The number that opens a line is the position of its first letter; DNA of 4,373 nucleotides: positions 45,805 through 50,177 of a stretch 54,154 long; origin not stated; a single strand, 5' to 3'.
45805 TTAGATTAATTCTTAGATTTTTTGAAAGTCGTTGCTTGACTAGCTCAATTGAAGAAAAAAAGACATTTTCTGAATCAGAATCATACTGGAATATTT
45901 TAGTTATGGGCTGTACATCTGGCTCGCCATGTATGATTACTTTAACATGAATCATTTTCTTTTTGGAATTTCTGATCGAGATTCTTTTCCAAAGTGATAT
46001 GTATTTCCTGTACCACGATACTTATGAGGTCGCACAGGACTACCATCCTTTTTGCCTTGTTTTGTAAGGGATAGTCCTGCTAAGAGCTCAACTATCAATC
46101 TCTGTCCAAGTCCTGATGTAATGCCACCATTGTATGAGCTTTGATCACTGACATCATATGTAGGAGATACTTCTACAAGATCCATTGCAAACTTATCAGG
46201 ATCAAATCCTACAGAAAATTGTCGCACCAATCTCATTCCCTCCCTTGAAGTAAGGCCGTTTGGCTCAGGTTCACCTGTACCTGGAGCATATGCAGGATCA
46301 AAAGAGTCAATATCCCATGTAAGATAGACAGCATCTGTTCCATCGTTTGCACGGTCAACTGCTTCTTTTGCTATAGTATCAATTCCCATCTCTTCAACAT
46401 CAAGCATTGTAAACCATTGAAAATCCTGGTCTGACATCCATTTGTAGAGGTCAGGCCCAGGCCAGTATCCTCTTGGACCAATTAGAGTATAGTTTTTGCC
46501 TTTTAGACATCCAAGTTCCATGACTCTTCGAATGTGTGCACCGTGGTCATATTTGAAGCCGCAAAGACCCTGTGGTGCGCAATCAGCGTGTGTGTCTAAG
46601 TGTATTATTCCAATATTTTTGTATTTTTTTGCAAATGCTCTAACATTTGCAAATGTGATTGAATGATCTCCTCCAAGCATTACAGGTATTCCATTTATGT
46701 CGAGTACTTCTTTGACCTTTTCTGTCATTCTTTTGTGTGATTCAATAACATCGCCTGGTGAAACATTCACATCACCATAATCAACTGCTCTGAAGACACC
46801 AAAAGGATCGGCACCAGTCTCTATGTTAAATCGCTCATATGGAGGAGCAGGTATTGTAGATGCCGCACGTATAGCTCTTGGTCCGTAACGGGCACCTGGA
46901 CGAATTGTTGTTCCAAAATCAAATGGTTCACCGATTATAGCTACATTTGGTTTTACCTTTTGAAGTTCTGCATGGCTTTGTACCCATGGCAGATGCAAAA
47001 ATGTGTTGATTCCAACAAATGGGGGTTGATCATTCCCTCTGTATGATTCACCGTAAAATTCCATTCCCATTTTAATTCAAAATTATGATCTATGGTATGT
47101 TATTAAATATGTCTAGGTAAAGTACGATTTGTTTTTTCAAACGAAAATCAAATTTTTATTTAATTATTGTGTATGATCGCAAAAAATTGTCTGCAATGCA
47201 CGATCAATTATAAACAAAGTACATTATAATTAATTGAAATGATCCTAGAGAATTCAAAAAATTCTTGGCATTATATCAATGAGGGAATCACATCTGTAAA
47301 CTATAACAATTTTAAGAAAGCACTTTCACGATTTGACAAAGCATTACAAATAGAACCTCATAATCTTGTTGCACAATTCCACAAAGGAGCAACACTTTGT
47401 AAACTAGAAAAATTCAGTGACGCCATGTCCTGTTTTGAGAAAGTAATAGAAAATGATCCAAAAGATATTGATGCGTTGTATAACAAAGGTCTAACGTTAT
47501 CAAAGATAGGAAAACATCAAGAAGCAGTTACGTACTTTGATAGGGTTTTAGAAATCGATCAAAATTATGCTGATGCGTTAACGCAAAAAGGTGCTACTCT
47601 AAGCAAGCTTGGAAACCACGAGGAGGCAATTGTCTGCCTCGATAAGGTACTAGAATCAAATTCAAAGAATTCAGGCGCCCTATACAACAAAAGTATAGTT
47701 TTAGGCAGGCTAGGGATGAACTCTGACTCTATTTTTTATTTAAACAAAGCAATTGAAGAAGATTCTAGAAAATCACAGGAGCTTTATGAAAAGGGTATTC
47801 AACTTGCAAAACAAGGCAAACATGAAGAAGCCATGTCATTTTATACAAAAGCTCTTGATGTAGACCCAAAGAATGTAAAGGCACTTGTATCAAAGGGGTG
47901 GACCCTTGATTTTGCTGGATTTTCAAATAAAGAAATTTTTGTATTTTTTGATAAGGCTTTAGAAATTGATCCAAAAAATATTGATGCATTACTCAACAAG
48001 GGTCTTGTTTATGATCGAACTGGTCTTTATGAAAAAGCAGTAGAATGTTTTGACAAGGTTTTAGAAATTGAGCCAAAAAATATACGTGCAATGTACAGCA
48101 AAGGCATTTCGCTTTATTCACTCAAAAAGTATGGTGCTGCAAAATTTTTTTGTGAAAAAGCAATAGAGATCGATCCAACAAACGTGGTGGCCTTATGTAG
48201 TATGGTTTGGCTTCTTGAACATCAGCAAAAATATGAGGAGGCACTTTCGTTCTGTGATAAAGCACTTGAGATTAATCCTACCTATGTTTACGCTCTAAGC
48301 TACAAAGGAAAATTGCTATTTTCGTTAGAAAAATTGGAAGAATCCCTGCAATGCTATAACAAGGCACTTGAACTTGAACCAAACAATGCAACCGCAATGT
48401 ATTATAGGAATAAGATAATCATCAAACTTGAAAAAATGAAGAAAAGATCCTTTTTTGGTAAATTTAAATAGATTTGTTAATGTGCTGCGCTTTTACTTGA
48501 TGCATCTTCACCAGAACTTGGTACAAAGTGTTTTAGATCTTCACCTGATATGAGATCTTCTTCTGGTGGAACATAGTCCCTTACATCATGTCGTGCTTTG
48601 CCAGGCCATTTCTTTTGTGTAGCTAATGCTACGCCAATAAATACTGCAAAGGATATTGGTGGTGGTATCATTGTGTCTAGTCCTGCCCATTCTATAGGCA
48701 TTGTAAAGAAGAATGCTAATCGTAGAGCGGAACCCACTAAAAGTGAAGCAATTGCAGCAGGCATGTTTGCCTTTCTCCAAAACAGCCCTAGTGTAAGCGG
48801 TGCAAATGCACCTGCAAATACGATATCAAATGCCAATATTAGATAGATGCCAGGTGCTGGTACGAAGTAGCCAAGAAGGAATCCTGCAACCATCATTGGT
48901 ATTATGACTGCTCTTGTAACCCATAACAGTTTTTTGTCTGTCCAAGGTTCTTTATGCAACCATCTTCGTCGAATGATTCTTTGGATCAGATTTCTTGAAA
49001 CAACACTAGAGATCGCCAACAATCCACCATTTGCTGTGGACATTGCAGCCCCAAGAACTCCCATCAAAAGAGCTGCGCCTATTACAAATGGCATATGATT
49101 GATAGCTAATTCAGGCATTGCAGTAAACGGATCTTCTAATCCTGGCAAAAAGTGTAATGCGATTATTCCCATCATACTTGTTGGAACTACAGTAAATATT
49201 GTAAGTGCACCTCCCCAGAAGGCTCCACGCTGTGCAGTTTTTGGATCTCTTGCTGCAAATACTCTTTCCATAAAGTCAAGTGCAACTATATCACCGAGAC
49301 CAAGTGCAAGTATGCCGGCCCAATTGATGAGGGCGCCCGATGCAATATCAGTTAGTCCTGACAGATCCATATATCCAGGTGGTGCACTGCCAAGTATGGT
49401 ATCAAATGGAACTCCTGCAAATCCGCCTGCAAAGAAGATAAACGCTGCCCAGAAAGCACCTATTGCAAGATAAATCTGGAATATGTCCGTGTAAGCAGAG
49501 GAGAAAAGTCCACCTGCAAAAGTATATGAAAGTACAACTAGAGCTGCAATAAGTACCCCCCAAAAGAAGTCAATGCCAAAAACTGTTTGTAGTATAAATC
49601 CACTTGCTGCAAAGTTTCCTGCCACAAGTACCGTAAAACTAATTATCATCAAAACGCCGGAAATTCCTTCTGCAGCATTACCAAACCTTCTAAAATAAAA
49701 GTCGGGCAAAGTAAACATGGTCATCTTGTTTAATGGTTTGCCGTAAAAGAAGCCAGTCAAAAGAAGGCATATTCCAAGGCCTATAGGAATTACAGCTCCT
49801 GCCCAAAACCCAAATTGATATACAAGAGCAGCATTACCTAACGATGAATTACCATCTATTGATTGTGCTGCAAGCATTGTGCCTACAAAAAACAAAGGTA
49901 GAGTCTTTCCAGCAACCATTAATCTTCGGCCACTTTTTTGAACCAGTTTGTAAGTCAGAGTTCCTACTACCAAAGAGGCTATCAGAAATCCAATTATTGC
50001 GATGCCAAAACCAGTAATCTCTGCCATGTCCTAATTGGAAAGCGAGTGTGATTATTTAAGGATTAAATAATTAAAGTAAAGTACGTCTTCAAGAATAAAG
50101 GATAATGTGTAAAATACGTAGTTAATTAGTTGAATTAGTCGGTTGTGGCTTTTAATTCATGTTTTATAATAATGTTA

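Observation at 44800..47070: Tightly coupled operon: arginase-fold ureohydrolase, orphan urease-gamma-like protein and His-rich Ni/Co transporter, a candidate nickel-dependent guanidino-compound hydrolase system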

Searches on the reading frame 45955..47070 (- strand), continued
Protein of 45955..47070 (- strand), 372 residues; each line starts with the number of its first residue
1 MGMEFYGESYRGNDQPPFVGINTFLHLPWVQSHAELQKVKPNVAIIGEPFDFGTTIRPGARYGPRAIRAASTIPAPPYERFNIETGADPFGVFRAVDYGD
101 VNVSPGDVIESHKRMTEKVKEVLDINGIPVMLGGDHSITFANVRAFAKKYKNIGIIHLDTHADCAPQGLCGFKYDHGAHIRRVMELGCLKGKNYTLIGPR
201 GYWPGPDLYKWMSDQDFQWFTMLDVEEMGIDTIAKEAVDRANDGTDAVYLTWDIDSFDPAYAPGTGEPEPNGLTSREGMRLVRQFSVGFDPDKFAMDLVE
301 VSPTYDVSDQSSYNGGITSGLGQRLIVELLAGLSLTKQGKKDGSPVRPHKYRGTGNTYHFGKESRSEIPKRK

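Call 53: find_encoding_contigs(protein=P0135, flank=5000, max_places=3)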
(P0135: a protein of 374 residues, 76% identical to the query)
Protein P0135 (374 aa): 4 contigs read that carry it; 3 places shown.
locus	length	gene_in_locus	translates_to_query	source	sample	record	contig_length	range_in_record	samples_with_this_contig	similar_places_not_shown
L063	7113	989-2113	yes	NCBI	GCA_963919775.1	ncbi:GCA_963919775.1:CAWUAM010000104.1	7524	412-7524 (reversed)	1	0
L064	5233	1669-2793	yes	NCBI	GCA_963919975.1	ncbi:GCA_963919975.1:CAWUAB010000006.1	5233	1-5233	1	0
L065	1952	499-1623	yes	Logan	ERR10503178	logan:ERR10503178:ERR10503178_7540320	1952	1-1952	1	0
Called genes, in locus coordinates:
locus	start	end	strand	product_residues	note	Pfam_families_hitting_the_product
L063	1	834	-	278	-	?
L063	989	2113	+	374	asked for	PF00491:Arginase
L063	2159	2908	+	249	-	-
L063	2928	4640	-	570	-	PF00449:Urease_alpha, PF01979:Amidohydro_1, PF07969:Amidohydro_3 (weak)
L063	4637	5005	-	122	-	PF00699:Urease_beta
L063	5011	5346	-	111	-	PF00547:Urease_gamma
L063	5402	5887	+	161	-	PF02814:UreE_N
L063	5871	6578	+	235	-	PF01730:UreF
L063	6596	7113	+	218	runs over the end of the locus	PF02492:cobW, PF03308:MeaB (weak)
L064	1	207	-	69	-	?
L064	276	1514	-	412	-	-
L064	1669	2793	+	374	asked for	PF00491:Arginase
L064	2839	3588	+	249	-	-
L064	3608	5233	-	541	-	?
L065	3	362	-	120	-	?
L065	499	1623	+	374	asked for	PF00491:Arginase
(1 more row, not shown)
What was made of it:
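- Marine L063: UH-NIC next to ureCBA and ureEFG (call 53). It is lost in a marine clade that keeps urease (call 53).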

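Call 64: find_encoding_contigs(protein=P0184, flank=6000, max_places=1)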
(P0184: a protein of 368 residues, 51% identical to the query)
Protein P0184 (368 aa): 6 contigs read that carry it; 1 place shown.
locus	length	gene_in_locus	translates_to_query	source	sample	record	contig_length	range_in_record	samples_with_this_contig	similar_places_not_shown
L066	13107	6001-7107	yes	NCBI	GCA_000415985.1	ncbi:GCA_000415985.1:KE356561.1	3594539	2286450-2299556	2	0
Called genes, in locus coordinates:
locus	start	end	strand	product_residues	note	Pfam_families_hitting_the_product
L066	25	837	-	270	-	-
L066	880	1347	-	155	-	PF13520:AA_permease_2, PF00324:AA_permease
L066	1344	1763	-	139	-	PF00582:Usp (weak)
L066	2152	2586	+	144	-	-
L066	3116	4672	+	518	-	PF00474:SSF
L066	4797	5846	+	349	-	PF04014:MazE_antitoxin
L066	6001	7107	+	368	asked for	PF00491:Arginase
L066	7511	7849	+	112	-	-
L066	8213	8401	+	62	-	-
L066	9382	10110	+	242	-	PF20108:DUF6498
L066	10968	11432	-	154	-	-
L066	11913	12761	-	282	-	PF14344:DUF4397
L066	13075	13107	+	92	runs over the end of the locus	PF25213:HVO_A0261_N (weak), PF01022:HTH_5, PF12840:HTH_20, PF24033:DUF7342 (weak)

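Call 65: find_encoding_contigs(protein=P0163, flank=6000, max_places=1)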
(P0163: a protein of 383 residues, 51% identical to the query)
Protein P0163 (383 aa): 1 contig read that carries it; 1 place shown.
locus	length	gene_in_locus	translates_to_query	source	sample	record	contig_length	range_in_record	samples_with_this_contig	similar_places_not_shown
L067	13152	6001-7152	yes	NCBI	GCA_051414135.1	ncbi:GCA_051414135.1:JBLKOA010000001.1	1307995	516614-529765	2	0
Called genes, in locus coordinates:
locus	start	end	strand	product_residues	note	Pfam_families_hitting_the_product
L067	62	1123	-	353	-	PF12849:PBP_like_2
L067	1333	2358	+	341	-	PF04014:MazE_antitoxin, PF01895:PhoU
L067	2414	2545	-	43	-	-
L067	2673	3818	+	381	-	PF01071:GARS_A (weak), PF02222:ATP-grasp (weak), PF02786:CPSase_L_D2, PF08442:ATP-grasp_2, PF13549:ATP-grasp_5, PF24948:Citrate_synth_N, PF00549:Ligase_CoA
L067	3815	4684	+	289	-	PF02629:CoA_binding, PF13380:CoA_binding_2 (faint), PF13607:Succ_CoA_lig, PF00549:Ligase_CoA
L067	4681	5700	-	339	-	PF04014:MazE_antitoxin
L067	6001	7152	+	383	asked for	PF00491:Arginase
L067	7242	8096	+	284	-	PF02535:Zip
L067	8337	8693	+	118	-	-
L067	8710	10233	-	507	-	PF00474:SSF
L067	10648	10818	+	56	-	-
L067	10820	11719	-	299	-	PF25936:HisG_halo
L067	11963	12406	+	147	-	PF14539:DUF4442, PF03061:4HBT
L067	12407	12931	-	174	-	-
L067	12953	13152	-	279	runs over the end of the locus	PF00561:Abhydrolase_1, PF12146:Hydrolase_4, PF12697:Abhydrolase_6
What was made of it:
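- A ZIP transporter follows the enzyme in a haloarchaeon with no urease nearby (call 65). A metal transporter sits next to the enzyme in a haloarchaeon without urease nearby (call 65).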

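Call 66: find_encoding_contigs(protein=P0150, flank=6000, max_places=1)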
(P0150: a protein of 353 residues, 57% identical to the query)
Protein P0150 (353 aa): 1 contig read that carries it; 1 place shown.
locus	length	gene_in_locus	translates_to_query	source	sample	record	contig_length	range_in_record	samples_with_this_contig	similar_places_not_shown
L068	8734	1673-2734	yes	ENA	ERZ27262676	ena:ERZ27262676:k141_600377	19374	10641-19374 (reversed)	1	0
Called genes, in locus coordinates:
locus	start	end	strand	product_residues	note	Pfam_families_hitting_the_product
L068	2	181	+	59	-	?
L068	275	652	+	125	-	-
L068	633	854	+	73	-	-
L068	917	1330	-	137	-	-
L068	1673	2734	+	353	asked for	PF00491:Arginase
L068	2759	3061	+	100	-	PF00547:Urease_gamma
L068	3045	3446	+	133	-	PF00699:Urease_beta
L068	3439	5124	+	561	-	PF00449:Urease_alpha, PF01979:Amidohydro_1, PF07969:Amidohydro_3 (weak)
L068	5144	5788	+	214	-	PF01730:UreF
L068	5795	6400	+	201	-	PF02492:cobW, PF03308:MeaB (faint)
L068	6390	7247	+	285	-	PF01774:UreD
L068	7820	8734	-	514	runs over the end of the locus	PF00474:SSF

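Call 80: predict_structure(alignment_id=A4)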
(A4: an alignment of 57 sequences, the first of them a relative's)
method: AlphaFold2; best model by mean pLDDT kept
length: 372 residues; sequences in the alignment: 57
mean_pLDDT: 85.4   pTM: 0.90
mean pLDDT of the five models: 85.4, 85.4, 85.1, 84.9, 82.3
residues with pLDDT >= 90: 198; 70-90: 116; 50-70: 44; < 50: 14
segments of 3 or more residues with pLDDT < 50: 54-59, 308-314
pLDDT, mean of each block of 10 residues (from residue 1): 74 61 84 96 94 51 76 60 86 92 82 95 98 90 97 97 84 81 95 96 87 97 95 97 98 92 77 94 95 95 62 65 93 94 88 79 69 52
secondary structure, 60 per line:
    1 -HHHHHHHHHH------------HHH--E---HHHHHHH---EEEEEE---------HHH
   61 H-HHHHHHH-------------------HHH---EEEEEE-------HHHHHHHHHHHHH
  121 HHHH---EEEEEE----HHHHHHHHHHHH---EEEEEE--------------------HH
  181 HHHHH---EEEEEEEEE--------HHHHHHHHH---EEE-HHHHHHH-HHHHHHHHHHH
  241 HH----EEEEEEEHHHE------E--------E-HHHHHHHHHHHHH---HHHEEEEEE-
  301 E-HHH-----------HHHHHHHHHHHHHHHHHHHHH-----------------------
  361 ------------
elements in order: H2-11 H33-39 E43-48 H58-61 H63-69 E95-100 H108-124 E128-133 H138-149 E153-158 H179-185 E189-197 H206-214 E218-220 H222-228 H230-242 E247-253 H275-287 E294-299 H317-337

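Call 85: fold_search(model_id=the predicted structure, library=pdb)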
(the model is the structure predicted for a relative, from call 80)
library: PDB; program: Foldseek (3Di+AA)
matches with E <= 10: 1257; with E <= 0.001: 211
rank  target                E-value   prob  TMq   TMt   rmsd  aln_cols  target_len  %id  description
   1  7esr                  1.5e-26  1.00  0.76  0.75   2.6       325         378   34  Crystal structure of Synechocystis sp PCC6803 guanidinium hydrolase (R32) (released 2021-12-15)
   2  9fek_G                1.6e-26  1.00  0.77  0.76   2.4       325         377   34  Crystal structure of guanidinase from Nitrospira inopinata (released 2024-08-14)
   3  3nio_A                3.1e-26  1.00  0.74  0.86   2.5       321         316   36  Crystal structure of Pseudomonas aeruginosa guanidinobutyrase (released 2011-06-01)
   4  1gq6_B                3.2e-26  1.00  0.73  0.90   2.6       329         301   33  PROCLAVAMINATE AMIDINO HYDROLASE FROM STREPTOMYCES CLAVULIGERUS (released 2002-06-06)
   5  3niq_A                4.1e-26  1.00  0.74  0.87   2.5       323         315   33  Crystal structure of Pseudomonas aeruginosa guanidinopropionase (released 2011-06-01)
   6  3nip_A                4.6e-26  1.00  0.74  0.87   2.4       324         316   33  Crystal structure of Pseudomonas aeruginosa guanidinopropionase complexed with 1,6-diaminohexane (released 2011-06-01)
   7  9fek_L                6.8e-26  1.00  0.76  0.76   2.4       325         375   34  Crystal structure of guanidinase from Nitrospira inopinata (released 2024-08-14)
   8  9fek_D                7.2e-26  1.00  0.77  0.77   2.8       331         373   33  Crystal structure of guanidinase from Nitrospira inopinata (released 2024-08-14)
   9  9fek_I                7.6e-26  1.00  0.76  0.76   2.4       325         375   34  Crystal structure of guanidinase from Nitrospira inopinata (released 2024-08-14)
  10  8ryi_D                1.1e-25  1.00  0.76  0.85   4.4       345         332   28  Metformin hydrolase from Aminobacter niigataensis MD1 with urea in the active site (released 2024-08-28)
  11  1gq6_A                1.2e-25  1.00  0.73  0.91   2.4       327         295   33  PROCLAVAMINATE AMIDINO HYDROLASE FROM STREPTOMYCES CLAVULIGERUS (released 2002-06-06)
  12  8x3g_E                1.6e-25  1.00  0.75  0.83   4.7       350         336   27  Crystal structure of metformin hydrolase from Aminobacter (released 2024-09-11)
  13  9fek_A                2.0e-25  1.00  0.77  0.76   2.4       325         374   34  Crystal structure of guanidinase from Nitrospira inopinata (released 2024-08-14)
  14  1gq6_C                2.5e-25  1.00  0.71  0.89   2.8       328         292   31  PROCLAVAMINATE AMIDINO HYDROLASE FROM STREPTOMYCES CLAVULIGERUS (released 2002-06-06)
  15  3niq_B                2.8e-25  1.00  0.74  0.87   2.5       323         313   33  Crystal structure of Pseudomonas aeruginosa guanidinopropionase (released 2011-06-01)
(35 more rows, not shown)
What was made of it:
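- On GdmH-type guanidine hydrolase: Foldseek top hits are 7esr and 9fek (call 85).
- The top structural neighbours are the Ni-guanidinases 7esr and 9fek (call 85).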

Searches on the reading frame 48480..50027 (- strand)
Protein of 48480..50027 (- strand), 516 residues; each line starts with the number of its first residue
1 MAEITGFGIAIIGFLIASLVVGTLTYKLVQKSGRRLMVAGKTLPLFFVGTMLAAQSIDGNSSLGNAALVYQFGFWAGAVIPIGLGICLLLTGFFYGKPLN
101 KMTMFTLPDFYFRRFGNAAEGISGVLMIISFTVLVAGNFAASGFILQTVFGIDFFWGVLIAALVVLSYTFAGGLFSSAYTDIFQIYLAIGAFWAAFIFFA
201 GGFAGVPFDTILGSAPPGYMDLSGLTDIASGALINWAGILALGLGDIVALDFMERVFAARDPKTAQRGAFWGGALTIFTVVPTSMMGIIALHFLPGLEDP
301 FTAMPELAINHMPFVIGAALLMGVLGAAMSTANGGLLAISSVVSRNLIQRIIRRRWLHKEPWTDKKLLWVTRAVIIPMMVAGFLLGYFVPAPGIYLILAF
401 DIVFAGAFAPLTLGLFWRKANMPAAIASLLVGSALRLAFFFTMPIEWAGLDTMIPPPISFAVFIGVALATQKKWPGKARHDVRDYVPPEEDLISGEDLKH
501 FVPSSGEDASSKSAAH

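Call 48: search_protein_families(library=ncbifam, proteins=[window:48480-50027:-], max_evalue=0.01)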
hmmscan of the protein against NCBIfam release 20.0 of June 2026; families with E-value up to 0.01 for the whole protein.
window:48480-50027:- (516 aa): 5 families
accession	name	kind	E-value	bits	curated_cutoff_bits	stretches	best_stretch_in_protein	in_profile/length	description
TIGR00813.1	sss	superfamily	3.6e-34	118.5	184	1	37-432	2-411/411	sodium/solute symporter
TIGR02121.1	Na_Pro_sym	equivalog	1.6e-29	103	515.5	1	9-479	5-476/488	sodium/proline symporter PutP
TIGR03648.1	Na_symport_lg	subfamily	9.8e-26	90.3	320.75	2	304-443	352-484/547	VC_2705 family sodium/solute symporter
TIGR02119.1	panF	equivalog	8.5e-20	71.2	328.05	1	9-462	5-458/471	sodium/pantothenate symporter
NF011948.0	PRK15419.1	equivalog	1.8e-06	27.1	955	1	11-464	11-466/502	sodium/proline symporter PutP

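Call 49: search_protein_families(library=pfam, proteins=[window:48480-50027:-], max_evalue=0.01)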
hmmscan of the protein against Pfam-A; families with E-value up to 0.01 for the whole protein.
window:48480-50027:- (516 aa): 1 family
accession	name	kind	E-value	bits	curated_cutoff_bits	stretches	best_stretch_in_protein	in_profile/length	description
PF00474.23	SSF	-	2.1e-29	103.1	22.8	1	38-432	3-406/406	Sodium:solute symporter family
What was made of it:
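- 48477..50027 (-): SSF-family sodium:solute symporter (the AOA 'dur3'-type transporter). A conserved neighbour whose promoter carries the same motif. Pfam SSF 103 bits (call 49).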
